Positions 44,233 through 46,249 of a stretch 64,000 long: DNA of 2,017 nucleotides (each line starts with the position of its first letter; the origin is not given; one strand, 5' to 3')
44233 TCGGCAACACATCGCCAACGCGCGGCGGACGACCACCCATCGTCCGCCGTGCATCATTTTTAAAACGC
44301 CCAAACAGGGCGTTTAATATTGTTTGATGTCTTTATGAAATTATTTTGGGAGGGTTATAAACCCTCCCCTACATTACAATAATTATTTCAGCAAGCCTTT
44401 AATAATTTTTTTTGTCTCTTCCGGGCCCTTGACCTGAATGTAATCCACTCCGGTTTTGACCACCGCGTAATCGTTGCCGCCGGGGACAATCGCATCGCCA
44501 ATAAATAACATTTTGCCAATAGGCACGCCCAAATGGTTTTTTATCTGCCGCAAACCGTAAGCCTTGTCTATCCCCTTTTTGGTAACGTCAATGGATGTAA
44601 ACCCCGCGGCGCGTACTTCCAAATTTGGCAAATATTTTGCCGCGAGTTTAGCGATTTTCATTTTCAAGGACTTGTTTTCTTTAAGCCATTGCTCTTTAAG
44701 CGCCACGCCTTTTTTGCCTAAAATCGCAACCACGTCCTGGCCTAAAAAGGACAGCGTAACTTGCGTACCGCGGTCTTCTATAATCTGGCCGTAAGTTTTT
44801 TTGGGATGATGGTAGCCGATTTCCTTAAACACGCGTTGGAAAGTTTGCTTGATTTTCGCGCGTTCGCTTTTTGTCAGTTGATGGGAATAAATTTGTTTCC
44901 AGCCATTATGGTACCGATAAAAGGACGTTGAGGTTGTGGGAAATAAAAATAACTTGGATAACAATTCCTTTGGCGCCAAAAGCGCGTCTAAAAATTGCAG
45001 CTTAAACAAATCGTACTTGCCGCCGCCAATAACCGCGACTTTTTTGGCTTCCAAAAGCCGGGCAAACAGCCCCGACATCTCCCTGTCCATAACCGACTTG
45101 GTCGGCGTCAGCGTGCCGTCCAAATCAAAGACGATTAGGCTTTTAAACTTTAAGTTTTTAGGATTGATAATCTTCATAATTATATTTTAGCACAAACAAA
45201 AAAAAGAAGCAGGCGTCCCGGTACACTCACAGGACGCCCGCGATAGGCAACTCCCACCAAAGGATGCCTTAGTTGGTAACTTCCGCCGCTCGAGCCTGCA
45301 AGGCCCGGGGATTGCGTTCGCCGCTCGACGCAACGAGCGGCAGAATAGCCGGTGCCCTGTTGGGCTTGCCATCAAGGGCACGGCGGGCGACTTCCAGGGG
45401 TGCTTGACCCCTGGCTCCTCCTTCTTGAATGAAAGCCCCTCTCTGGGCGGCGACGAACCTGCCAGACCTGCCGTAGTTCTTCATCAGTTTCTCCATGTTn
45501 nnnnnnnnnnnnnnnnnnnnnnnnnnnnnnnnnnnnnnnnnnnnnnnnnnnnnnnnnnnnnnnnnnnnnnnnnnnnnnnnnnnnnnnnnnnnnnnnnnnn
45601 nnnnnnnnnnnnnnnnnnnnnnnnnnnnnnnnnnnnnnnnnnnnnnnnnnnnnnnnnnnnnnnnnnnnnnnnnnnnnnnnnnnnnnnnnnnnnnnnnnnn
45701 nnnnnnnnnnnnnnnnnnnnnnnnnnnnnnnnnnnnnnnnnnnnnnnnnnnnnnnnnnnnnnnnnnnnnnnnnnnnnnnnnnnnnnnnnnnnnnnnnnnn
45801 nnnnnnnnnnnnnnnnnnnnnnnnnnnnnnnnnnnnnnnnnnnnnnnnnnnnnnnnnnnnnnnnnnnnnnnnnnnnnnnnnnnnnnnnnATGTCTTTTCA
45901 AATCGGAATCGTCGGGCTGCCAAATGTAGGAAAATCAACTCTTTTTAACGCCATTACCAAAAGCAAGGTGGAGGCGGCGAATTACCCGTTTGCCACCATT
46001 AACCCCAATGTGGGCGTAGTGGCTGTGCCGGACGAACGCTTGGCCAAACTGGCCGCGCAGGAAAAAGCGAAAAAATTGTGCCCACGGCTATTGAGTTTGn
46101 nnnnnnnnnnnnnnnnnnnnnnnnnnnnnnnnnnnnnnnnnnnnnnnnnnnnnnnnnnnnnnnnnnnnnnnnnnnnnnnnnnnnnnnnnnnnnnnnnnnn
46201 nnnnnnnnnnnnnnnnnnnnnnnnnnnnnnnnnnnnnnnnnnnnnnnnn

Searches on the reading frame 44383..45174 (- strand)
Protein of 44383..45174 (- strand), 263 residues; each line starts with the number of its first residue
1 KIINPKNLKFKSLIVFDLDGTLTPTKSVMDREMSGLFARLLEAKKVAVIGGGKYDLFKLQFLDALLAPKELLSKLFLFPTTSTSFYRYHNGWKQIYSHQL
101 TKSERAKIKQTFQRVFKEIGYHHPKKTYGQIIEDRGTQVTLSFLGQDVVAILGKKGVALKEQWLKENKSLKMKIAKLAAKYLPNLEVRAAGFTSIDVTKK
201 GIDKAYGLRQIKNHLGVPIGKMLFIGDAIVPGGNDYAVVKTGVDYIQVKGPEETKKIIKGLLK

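Call 77: search_protein_families(library=pfam, proteins=[window:44383-45174:-], max_evalue=0.001)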
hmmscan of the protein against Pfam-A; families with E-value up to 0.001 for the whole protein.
window:44383-45174:- (263 aa): 3 families
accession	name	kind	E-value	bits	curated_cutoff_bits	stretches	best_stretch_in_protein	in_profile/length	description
PF08282.18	Hydrolase_3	-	2.7e-11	44.2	20.9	1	14-228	1-212/255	haloacid dehalogenase-like hydrolase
PF03332.19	PMM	-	3.7e-10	40.4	22.4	1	37-262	5-219/221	Eukaryotic phosphomannomutase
PF00702.32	Hydrolase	-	4.8e-06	27.5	26.4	1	13-229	3-181/191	haloacid dehalogenase-like hydrolase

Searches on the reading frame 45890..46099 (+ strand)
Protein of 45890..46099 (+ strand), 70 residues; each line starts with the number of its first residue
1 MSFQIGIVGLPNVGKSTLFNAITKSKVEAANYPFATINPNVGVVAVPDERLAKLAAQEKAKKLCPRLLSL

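Call 77: search_protein_families(library=pfam, proteins=[window:45890-46099:+], max_evalue=0.001)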
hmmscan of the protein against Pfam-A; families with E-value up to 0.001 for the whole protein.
window:45890-46099:+ (70 aa): 2 families
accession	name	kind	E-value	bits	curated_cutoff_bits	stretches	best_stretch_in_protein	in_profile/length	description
PF01926.29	MMR_HSR1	-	1e-14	55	21.9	1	4-48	1-45/113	50S ribosome-binding GTPase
PF02421.24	FeoB_N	-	4.5e-10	39.7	27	1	4-48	2-46/156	Ferrous iron transport protein B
